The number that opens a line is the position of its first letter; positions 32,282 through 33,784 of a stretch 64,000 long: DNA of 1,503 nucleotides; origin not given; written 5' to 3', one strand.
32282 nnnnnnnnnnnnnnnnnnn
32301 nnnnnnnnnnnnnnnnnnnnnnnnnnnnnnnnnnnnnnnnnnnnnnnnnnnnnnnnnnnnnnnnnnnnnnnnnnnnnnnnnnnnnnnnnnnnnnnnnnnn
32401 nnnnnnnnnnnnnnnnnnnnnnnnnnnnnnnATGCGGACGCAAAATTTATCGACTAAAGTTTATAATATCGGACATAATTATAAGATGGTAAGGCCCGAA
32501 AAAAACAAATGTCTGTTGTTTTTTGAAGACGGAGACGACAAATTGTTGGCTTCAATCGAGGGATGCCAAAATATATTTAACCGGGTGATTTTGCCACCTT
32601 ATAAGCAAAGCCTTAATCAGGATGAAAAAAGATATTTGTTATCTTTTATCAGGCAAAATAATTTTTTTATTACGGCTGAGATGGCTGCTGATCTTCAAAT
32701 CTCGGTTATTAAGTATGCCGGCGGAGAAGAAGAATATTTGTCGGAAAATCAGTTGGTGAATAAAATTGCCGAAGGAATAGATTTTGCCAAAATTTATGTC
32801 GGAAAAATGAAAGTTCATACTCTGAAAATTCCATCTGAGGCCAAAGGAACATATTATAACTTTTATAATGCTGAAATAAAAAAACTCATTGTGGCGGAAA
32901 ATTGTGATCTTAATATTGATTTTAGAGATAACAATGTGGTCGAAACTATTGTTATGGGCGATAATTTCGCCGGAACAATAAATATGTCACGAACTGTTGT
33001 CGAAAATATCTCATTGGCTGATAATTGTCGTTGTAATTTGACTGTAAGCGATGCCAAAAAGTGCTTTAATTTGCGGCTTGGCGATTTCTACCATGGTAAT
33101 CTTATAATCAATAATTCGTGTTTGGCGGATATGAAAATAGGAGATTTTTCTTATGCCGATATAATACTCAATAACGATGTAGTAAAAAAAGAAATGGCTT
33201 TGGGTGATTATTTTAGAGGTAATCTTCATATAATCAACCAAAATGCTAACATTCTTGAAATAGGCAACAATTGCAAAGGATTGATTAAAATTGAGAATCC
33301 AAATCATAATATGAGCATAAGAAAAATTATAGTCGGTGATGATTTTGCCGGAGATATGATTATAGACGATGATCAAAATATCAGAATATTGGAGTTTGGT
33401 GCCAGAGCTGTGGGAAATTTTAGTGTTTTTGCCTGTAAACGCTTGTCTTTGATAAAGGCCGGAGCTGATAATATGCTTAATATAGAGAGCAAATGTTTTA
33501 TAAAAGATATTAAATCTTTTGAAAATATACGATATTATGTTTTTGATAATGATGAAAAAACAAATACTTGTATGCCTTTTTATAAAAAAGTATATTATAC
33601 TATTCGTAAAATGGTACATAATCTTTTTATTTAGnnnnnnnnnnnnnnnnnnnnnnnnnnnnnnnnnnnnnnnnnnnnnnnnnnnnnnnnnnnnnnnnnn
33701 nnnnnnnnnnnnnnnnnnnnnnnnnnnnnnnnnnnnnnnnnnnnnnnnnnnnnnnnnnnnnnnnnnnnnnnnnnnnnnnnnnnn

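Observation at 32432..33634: AT-rich BspA-type leucine-rich-repeat protein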

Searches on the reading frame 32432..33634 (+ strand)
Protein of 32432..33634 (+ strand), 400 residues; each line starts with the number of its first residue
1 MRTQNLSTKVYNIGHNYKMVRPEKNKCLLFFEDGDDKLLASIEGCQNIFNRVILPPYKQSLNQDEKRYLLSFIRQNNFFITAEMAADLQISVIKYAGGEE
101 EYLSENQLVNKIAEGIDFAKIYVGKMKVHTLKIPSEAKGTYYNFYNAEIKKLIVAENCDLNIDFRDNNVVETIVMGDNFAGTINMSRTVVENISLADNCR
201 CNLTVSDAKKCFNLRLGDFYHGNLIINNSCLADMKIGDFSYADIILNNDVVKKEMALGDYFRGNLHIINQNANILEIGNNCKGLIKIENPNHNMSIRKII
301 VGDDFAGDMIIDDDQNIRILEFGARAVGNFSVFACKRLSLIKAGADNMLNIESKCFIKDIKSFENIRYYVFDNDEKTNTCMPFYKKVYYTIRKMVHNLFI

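Call 3: search_protein_families(library=pfam, proteins=[window:32432-33634:+], max_evalue=10)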
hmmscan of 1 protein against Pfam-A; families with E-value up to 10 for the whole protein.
window:32432-33634:+ (400 aa): 0 families
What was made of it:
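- On LRR_5 / BspA-type LRR (PF13306): hmmscan finds no families for the window protein at E<=10 (call 3).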

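Call 4: search_protein_families(library=ncbifam, proteins=[window:32432-33634:+], max_evalue=10)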
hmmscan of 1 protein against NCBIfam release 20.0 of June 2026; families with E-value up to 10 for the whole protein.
window:32432-33634:+ (400 aa): 0 families

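Call 6: find_homologous_proteins(query=window:32432-33634:+, max_evalue=0.01)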
Query window:32432-33634:+ (400 aa): 22 proteins with E <= 0.01 among 1588 candidates.
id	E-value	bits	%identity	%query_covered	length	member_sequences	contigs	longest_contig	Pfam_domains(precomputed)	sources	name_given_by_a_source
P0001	2.8e-263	891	100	100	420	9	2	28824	-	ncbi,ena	-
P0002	4.9e-111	390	42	98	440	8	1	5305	-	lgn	-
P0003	1.8e-109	385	41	98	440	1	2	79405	-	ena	-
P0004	1.1e-108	382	41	98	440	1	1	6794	-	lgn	-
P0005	3.4e-108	380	42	97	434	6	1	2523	-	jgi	jgi:hypothetical protein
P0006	1.8e-107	378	40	96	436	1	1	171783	-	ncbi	-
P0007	3.6e-103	364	40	96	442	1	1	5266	-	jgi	-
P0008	1.7e-98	348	42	96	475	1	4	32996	-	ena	-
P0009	7.8e-98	346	41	96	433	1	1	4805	-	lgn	-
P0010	3.1e-96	341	40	96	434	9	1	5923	-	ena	-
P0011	2.0e-95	338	40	96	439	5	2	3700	-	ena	-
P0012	9.8e-95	336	37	96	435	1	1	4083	-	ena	-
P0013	2.1e-94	335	40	95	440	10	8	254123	-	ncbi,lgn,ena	-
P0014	4.2e-92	327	44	84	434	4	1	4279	-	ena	-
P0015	5.4e-91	324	40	99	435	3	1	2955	-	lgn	-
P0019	4.7e-73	265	37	96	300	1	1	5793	-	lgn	-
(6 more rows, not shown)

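Call 7: search_solved_structures(query=window:32432-33634:+, max_evalue=10)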
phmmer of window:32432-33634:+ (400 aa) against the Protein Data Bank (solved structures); distinct sequences matched with E-value up to 10: 0.

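Call 13: find_encoding_contigs(protein=P0001, flank=10000, max_places=4)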
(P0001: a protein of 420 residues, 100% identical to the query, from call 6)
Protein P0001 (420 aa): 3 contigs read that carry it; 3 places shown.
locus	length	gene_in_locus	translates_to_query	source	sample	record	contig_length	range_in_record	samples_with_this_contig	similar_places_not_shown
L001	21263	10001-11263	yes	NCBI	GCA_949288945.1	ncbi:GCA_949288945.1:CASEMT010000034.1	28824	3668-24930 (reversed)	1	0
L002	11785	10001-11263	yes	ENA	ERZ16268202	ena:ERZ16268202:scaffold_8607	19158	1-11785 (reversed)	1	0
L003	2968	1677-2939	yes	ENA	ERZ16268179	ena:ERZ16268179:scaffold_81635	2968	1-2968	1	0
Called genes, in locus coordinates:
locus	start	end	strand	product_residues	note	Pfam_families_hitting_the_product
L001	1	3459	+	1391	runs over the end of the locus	-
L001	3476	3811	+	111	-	-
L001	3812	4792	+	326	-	PF01207:Dus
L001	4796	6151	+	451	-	PF02254:TrkA_N, PF22614:Slo-like_RCK (faint), PF02254:TrkA_N, PF02080:TrkA_C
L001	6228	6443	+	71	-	PF17209:Hfq, PF21979:Hfq_1 (weak)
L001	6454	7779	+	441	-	PF13167:GTP-bdg_N, PF16360:GTP-bdg_M, PF03193:RsgA_GTPase (faint), PF01926:MMR_HSR1, PF19275:HflX_C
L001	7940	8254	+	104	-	PF12647:RNHCP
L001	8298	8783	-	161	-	PF00011:HSP20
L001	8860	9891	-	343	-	PF01595:CNNM, PF00571:CBS (faint)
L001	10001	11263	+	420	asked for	-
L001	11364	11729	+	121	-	-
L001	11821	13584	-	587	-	PF21033:RMD1-3 (weak), PF13432:TPR_16 (weak), PF13424:TPR_12, PF13414:TPR_11, PF05175:MTS (weak), PF08241:Methyltransf_11, PF08242:Methyltransf_12, PF13649:Methyltransf_25, +17 more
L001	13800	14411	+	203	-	PF00163:Ribosomal_S4, PF01479:S4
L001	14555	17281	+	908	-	-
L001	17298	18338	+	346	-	PF00528:BPD_transp_1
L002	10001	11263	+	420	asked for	-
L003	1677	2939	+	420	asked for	-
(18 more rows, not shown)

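Call 14: find_related_loci(query=A2, collection=genome_contigs, flank=8000)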
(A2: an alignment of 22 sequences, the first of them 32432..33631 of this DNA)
Query A2 (400 aa) in genome_contigs; peptide patterns used: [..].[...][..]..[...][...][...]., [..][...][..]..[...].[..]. (x = any residue, [..] = any of these).
118 stretches matched a pattern; 24 encode a relative of the query (tblastn E <= 1e-3); 24 distinct loci.
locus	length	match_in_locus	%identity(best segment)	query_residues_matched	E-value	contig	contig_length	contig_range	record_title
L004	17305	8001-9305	39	4-397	1e-112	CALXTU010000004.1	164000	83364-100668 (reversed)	MAG: uncultured Alphaproteobacteria bacterium isolate BRZ_PK__bin103 genome assembly, contig: BRZ_PK__NODE_106_length_16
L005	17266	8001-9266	43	10-391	2e-107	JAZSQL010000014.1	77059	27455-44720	MAG: Alphaproteobacteria bacterium isolate T1900044543_TS20190009.MAGScoT_cleanbin_000006 SGB_90_k141_1806645, whole gen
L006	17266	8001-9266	42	10-391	3e-106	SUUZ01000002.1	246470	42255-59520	MAG: Alphaproteobacteria bacterium isolate SIG59 NODE_561_length_246470_cov_18.988297, whole genome shotgun sequence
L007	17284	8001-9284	41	4-391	1e-104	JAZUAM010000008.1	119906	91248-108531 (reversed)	MAG: Alphaproteobacteria bacterium isolate T1900045320_YK20190009.MAGScoT_cleanbin_000005 SGB_6346_k141_1275624, whole g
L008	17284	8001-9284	40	4-391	2e-103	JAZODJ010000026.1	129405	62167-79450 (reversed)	MAG: Alphaproteobacteria bacterium isolate T1900044752_TS20190418.MAGScoT_cleanbin_000002 SGB_2243_k141_1306368, whole g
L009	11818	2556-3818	41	10-391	4e-103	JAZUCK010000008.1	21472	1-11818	MAG: Alphaproteobacteria bacterium isolate T1900045314_YK20190003.MAGScoT_cleanbin_000006 SGB_6269_k141_52069, whole gen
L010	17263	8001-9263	40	10-391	1e-100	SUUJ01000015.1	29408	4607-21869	MAG: Alphaproteobacteria bacterium isolate SIG43 NODE_8496_length_29408_cov_2.835388, whole genome shotgun sequence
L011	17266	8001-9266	40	10-391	1e-98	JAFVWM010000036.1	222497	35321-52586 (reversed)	MAG: Alphaproteobacteria bacterium isolate RGIG5458 Sheep_Colon-5__c461510, whole genome shotgun sequence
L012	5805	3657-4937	39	8-399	2e-98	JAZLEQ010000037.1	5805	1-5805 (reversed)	MAG: Alphaproteobacteria bacterium isolate T1900045013_TC20190006.MAGScoT_cleanbin_000005 SGB_4386_k141_1964298, whole g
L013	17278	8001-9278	38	8-393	3e-95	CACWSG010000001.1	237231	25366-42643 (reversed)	MAG: uncultured proteobacterium isolate RUG10873 genome assembly, contig: RUG10873_asm_1, whole genome shotgun sequence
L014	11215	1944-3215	40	10-393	9e-95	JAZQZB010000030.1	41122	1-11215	MAG: Alphaproteobacteria bacterium isolate T1900045158_TC20190152.MAGScoT_cleanbin_000010 SGB_5000_k141_505285, whole ge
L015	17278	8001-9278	38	8-393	1e-93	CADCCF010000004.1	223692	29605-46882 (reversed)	MAG: uncultured proteobacterium isolate RUG14511 genome assembly, contig: RUG14511_asm_4, whole genome shotgun sequence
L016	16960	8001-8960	45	8-328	1e-89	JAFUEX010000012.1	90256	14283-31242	MAG: Alphaproteobacteria bacterium isolate RGIG4432 Roe_deer_Omasum-3__c1068, whole genome shotgun sequence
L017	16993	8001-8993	39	11-342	1e-77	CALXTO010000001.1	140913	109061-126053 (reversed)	MAG: uncultured Alphaproteobacteria bacterium isolate BRZ_CT__bin33 genome assembly, contig: BRZ_CT__NODE_196_length_140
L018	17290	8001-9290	32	11-399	4e-75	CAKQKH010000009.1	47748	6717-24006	MAG: uncultured Alphaproteobacteria bacterium isolate REFINED_METABAT215_TOP10_CONTIGS_1500_ASSEMBLY_K77_MERGED__Hadza_M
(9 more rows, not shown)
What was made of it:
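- All hosts are gut-associated (call 14).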

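Call 19: predict_structure(alignment_id=A2)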
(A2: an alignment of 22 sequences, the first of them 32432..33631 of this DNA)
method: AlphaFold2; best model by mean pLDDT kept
length: 400 residues; sequences in the alignment: 22
mean_pLDDT: 89.5   pTM: 0.80
mean pLDDT of the five models: 89.5, 88.4, 88.2, 87.8, 87.4
residues with pLDDT >= 90: 278; 70-90: 94; 50-70: 17; < 50: 11
segments of 3 or more residues with pLDDT < 50: 1-6, 376-379
pLDDT, mean of each block of 10 residues (from residue 1): 51 87 87 93 91 92 91 91 91 92 94 95 94 96 95 98 96 98 96 98 97 97 97 95 95 93 95 94 93 86 94 89 91 87 88 84 88 58 63 67
secondary structure, 60 per line:
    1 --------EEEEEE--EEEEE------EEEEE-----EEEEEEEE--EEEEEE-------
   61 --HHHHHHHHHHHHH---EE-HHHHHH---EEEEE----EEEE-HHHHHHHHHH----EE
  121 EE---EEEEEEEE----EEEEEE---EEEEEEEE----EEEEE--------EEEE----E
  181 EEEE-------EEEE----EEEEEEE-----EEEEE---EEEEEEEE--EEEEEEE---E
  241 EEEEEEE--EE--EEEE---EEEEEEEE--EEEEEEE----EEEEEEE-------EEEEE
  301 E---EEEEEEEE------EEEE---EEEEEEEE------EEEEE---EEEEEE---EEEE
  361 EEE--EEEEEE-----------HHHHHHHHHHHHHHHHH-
elements in order: E9-14 E17-21 E28-32 E38-45 E48-53 H63-75 H82-87 E91-95 E100-103 H105-114 E119-122 E126-133 E138-143 E147-154 E159-163 E172-175 E180-184 E192-195 E200-206 E212-216 E220-227 E230-236 E240-247 E254-257 E261-268 E271-277 E282-288 E296-301 E305-312 E319-322 E326-333 E340-344 E348-353 E357-363 E366-371 H383-399
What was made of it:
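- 32456..32797 (+): N-terminal alpha/beta domain (residues about 9-122): five strands, then helices and a beta-hairpin. It carries the conserved EEYLSE and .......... motifs. No known family or fold matches it. AF2 model with pLDDT of about 87-95 in this region (call 19).
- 33572..33631 (+): Conserved basic amphipathic C-terminal helix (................; net charge 0 to +5 across members, +4 in the window copy; hydrophobic moment 0.45-0.74). It could be a solenoid cap or a membrane- or partner-binding helix. AF2 predicts a helix at 383-399 with pLDDT 58-67 (call 19).
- On Leucine-rich repeat clan (CL0022) in general: AF2 predicts a solenoid with two strands per coil (call 19).
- A confident AF2 model: pLDDT 89.5, pTM 0.80, two strands per coil (call 19). 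AF2 predicts two long strands per coil and no helices on a convex side (call 19). The AF2 model is confident across the whole solenoid (call 19).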

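Call 21: search_protein_representatives(alignment_id=A2)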
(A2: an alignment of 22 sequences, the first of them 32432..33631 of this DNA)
Query: 22 sequences, 436 profile positions. Proteins with E-value up to 0.001 (for the whole library): 112; up to 1e-10: 42; up to 1e-30: 27. The best 112 are listed.
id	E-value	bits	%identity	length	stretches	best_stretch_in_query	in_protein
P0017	1.4e-175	600.6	-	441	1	1-435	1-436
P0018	8.2e-173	591.5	-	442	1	1-435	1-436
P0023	5.9e-165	565.6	-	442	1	5-434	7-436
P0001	1.5e-153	528.1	-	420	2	1-330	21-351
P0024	2.6e-147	507.5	-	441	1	3-435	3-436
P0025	2.5e-141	487.8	-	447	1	6-435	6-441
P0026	1.4e-140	485.3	-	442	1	6-435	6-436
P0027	6.9e-127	440.2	-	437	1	7-431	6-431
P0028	3.0e-104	365.6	-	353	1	110-416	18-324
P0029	5.4e-99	348.3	-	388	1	5-356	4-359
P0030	3.5e-98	345.6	-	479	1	100-432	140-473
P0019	4.3e-98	345.3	-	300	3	11-236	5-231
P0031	6.8e-90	318.3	-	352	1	103-433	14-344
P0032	8.0e-86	304.9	-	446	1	6-434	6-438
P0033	8.2e-85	301.5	-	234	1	202-435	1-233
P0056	1.7e-13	66.5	-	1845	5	252-347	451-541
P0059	1.9e-12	63.1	-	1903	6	272-385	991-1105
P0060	1.7e-11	59.9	-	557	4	290-354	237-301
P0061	4.2e-10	55.4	-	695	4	281-395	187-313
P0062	1.4e-09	53.6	-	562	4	303-392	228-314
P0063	2.4e-09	52.9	-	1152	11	267-367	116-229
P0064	5.3e-09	51.7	-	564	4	268-383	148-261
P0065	6.4e-09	51.5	-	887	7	273-317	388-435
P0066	1.4e-08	50.3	-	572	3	233-380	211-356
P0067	2.0e-08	49.8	-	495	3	253-397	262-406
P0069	3.5e-08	49.0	-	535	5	322-382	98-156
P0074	3.2e-07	45.9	-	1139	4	101-354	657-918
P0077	7.5e-07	44.6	-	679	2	106-226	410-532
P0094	3.7e-05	39.1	-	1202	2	166-366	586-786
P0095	3.9e-05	39.0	-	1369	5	160-372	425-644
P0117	2.4e-04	36.4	-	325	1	196-386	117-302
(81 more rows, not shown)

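Call 22: search_protein_families(library=pfam, proteins=[P0056, P0060, P0061, P0062, P0063, P0064, P0065, P0066, P0067, P0069], max_evalue=0.01)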
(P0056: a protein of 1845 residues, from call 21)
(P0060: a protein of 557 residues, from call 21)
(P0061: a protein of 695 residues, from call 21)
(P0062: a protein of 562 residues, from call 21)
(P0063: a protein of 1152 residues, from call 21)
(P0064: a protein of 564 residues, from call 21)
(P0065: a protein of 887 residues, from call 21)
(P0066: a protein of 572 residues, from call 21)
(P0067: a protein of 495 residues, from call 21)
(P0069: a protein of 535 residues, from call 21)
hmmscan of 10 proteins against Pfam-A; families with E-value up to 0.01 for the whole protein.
P0056 (1845 aa): 1 family
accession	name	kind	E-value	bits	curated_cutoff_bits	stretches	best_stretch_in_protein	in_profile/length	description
PF05725.18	FNIP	-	5e-38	129.4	21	3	1179-1215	5-43/44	FNIP Repeat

P0060 (557 aa): 1 family
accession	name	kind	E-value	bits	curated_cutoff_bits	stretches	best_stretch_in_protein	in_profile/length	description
PF05725.18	FNIP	-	1.2e-13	51.4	21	0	377-403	1-28/44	FNIP Repeat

P0061 (695 aa): 7 families
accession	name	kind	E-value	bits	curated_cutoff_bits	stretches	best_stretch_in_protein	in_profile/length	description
PF12799.13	LRR_4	-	1.4e-29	101.8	27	4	445-482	2-42/44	Leucine Rich repeats (2 copies)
PF13855.12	LRR_8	-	3.1e-18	65.7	27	2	504-540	22-61/61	Leucine rich repeat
PF23952.1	LRR_EndoS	-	7.6e-13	49.1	27.9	1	213-300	26-109/116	Endo-beta-N-acetylglucosaminidase EndoS LRR domain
PF13004.13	BACON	-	2e-07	31.3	25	1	85-140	4-61/61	Putative binding domain, N-terminal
PF19190.6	BACON_2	-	1.6e-06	28.4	25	1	58-140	4-92/94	Viral BACON domain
PF13516.12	LRR_6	-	0.00015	22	23.4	0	442-457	1-16/24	Leucine Rich repeat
PF00560.39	LRR_1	-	0.00049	20.1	20.6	0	508-523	1-16/23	Leucine Rich Repeat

P0062 (562 aa): 0 families

P0063 (1152 aa): 10 families
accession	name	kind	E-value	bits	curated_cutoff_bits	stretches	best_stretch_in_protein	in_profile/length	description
PF14291.11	DUF4371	-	5.8e-200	661.7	32.1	13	13-204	1-194/237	Domain of unknown function (DUF4371)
PF06668.17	ITI_HC_C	-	4.8e-27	95.2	27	0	333-362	86-115/189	Inter-alpha-trypsin inhibitor heavy chain C-terminus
PF21707.3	ABC_AB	-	1.2e-14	54.8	27.5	0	253-324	18-88/100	Emaravirus ABC_AB protein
PF03686.19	UPF0146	-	2.4e-14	53.8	26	0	295-329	80-114/129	Uncharacterised protein family (UPF0146)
PF20986.2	DUF6849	-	4.5e-11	43.1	27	0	155-194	27-64/69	Domain of unknown function (DUF6849)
PF06535.18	RGM_N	-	4.7e-11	43.2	24.2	0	114-137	31-54/70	Repulsive guidance molecule (RGM) N-terminal domain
PF03451.21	HELP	-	1.7e-09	37.4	27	0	126-137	16-27/40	HELP motif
PF24485.1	zf-C2H2_DHX34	-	3.8e-08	33.7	27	0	128-140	6-18/25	DHX34-like, C2H2-type zinc finger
PF06708.16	DUF1195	-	1.4e-07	31.8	25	0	254-288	69-101/147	Protein of unknown function (DUF1195)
PF03957.18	Jun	-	2.7e-07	31.1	26.7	0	210-232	68-91/232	Jun-like transcription factor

P0064 (564 aa): 1 family
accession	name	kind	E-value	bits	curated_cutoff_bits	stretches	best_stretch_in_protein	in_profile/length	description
PF05725.18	FNIP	-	7.2e-10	39.3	21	0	266-293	1-31/44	FNIP Repeat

P0065 (887 aa): 5 families
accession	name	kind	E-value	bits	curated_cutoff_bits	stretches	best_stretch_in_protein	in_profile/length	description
PF22143.2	ScpA_C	-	2.5e-05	24.9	27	0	257-276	42-61/91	C5a peptidase, fibronectin type III domain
PF23830.1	DUF7200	-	8.2e-05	23.4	27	0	272-315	7-50/89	Domain of unknown function (DUF7200)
PF19712.4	AGK_C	-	0.0041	17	27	0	228-277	132-181/215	Acylglycerol kinase C-terminal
PF07589.16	PEP-CTERM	-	0.0066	16.9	20.7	0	864-887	1-24/24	PEP-CTERM motif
PF07949.17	YbbR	-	0.0071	17.1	22.3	0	288-316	17-45/81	YbbR-like protein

P0066 (572 aa): 2 families
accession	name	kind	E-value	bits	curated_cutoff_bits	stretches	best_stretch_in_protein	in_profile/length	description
PF05725.18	FNIP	-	7.2e-05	23.3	21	0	311-339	13-42/44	FNIP Repeat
PF18167.6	Sa_NUDIX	-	0.0092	16.3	25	1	103-198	57-149/199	SMODS-associated NUDIX domain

P0067 (495 aa): 2 families
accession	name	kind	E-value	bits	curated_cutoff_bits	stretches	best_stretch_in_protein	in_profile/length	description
PF12799.13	LRR_4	-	0.0027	18.4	27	0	207-228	13-36/44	Leucine Rich repeats (2 copies)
PF13306.12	LRR_5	-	0.0054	17.1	27.7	0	353-418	47-110/127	BspA type Leucine rich repeat region (6 copies)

P0069 (535 aa): 0 families
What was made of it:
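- On FNIP / FGxxFN repeats (PF05725): Family-profile hits to P0056 (E = 1.7e-13), P0060 (1.7e-11) and P0064 (5e-9), which carry PF05725 (calls 21, 22).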

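Call 24: fold_search(model_id=the predicted structure, library=pdb)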
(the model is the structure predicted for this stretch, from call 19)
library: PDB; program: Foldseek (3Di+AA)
matches with E <= 10: 136; with E <= 0.001: 0
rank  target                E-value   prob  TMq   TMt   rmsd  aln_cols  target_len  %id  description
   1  3h09_A                4.0e-01  0.54  0.30  0.15   9.4       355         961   13  The structure of Haemophilus influenzae IgA1 protease (released 2009-04-21)
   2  2x6w_A                4.2e-01  0.13  0.20  0.16  13.3       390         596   12  Tailspike protein mutant E372Q of E.coli bacteriophage HK620 in complex with hexasaccharide (released 2011-03-02)
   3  9cr5_A                7.0e-01  0.47  0.11  0.22   8.6        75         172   11  Crystal structure of GNAT superfamily acetyltransferase PA2271 from Pseudomonas aeruginosa (released 2025-05-28)
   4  3dns_B                7.7e-01  0.84  0.15  0.40   9.0        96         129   14  The N-terminal domain of Ribosomal-protein-alanine acetyltransferase from Clostridium acetobutylicum ATCC 824 (released 2008-09-02)
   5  7jvi_A                8.1e-01  0.08  0.17  0.16  14.5       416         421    9  Crystal structure of a beta-helix domain retrieved from capybara gut metagenome (released 2021-09-08)
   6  4xm3_A                8.5e-01  0.13  0.21  0.16  12.4       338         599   11  Tailspike protein mutant E372A of E. coli bacteriophage HK620 in complex with pentasaccharide (released 2016-01-27)
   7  2iou_G                8.5e-01  0.11  0.17  0.14  14.8       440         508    8  Major Tropism Determinant P1 (Mtd-P1) Variant Complexed with Bordetella brochiseptica Virulence Factor Pertactin extra (released 2007-10-23)
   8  4xle_A                9.3e-01  0.09  0.21  0.16  13.1       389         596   12  Tailspike protein double mutant D339N/E372A of E. coli bacteriophage HK620 in complex with hexasaccharide (released 2016-01-20)
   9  3dns_A                9.8e-01  0.87  0.15  0.40   5.5        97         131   12  The N-terminal domain of Ribosomal-protein-alanine acetyltransferase from Clostridium acetobutylicum ATCC 824 (released 2008-09-02)
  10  5awg_A                9.8e-01  0.08  0.16  0.17  17.4       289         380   11  Crystal structure of Hg-bound SufB-SufC-SufD complex from Escherichia coli (released 2015-11-11)
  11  9cr5_B                1.1e+00  0.38  0.11  0.22   8.6        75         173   11  Crystal structure of GNAT superfamily acetyltransferase PA2271 from Pseudomonas aeruginosa (released 2025-05-28)
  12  6gvr_A                1.2e+00  0.14  0.24  0.18  11.6       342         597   10  TAILSPIKE PROTEIN MUTANT E372Q (DELTA N471/S472) OF E. COLI BACTERIOPHAGE HK620 IN COMPLEX WITH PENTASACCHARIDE (released 2018-07-11)
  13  1vh4_B                1.2e+00  0.03  0.14  0.14  19.1       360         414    9  Crystal structure of a stabilizer of iron transporter (released 2003-12-30)
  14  2x6x_A                1.5e+00  0.11  0.22  0.17  12.2       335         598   12  Tailspike protein mutant D339N of E.coli bacteriophage HK620 in complex with hexasaccharide (released 2011-03-02)
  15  4pew_B                1.6e+00  0.06  0.19  0.15  15.6       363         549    7  Structure of sacteLam55A from Streptomyces sp. SirexAA-E (released 2015-03-18)
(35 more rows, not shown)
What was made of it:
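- The weak Foldseek PDB top hits are beta-helices (call 24).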
